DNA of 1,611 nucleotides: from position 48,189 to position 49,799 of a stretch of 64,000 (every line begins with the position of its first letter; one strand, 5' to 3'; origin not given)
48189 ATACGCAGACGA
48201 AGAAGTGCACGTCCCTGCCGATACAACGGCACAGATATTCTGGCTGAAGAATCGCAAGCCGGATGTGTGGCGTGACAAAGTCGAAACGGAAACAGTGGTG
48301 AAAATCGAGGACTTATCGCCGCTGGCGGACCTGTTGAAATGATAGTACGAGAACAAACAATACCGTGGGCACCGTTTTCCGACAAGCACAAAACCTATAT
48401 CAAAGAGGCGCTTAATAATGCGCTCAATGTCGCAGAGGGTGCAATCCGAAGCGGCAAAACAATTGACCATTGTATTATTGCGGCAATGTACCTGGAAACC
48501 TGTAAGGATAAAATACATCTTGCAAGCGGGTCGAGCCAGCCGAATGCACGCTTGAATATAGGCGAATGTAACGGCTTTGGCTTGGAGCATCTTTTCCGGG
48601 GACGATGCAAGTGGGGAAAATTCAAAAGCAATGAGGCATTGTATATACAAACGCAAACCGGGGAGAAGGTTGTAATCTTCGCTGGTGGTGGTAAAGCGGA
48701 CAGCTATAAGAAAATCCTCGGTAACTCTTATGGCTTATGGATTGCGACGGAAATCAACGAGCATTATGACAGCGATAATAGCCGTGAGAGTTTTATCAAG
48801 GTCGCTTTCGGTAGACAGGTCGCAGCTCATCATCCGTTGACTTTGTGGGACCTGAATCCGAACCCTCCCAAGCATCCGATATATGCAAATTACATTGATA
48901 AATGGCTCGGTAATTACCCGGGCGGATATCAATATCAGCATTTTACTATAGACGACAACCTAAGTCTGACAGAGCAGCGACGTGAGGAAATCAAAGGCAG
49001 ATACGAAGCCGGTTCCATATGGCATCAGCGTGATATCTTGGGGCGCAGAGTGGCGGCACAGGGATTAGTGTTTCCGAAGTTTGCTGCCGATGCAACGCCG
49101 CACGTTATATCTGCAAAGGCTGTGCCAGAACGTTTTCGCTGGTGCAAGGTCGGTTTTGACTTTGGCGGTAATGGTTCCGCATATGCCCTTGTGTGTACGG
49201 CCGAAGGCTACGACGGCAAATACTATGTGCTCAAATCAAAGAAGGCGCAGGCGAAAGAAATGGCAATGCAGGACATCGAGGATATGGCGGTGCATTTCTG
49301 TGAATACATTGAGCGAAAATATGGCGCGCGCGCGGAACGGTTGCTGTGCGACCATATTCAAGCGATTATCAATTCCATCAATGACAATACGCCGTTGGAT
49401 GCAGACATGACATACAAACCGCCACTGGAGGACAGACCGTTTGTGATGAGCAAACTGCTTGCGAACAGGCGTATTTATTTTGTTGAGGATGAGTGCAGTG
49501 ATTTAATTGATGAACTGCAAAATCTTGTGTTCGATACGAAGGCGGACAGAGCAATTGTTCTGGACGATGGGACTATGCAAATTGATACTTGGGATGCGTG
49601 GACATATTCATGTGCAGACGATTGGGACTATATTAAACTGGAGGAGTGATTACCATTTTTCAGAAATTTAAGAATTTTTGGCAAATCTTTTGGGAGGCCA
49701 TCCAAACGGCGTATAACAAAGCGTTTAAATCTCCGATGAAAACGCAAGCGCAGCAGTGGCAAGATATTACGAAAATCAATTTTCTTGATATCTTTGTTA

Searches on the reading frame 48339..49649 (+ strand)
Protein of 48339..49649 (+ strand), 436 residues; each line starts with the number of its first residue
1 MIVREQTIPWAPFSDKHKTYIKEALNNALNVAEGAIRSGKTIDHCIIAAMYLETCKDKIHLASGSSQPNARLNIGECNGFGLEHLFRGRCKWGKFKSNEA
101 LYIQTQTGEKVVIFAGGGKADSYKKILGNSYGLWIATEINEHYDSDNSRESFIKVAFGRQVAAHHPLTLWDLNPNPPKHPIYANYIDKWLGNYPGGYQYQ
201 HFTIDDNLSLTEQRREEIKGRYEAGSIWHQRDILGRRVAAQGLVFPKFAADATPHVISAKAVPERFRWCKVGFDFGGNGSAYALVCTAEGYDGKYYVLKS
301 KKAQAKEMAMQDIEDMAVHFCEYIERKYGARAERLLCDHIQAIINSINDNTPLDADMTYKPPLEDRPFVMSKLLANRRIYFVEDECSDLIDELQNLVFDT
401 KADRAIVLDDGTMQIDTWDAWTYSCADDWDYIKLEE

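Call 20: search_protein_families(library=pfam, proteins=[window:48339-49649:+], max_evalue=0.001)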
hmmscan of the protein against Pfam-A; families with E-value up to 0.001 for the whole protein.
window:48339-49649:+ (436 aa): 1 family
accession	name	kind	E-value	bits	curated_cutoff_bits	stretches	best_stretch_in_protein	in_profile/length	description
PF03237.21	Terminase_6N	-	3.9e-05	23.9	22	1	33-246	3-209/215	Terminase large subunit, T4likevirus-type, N-terminal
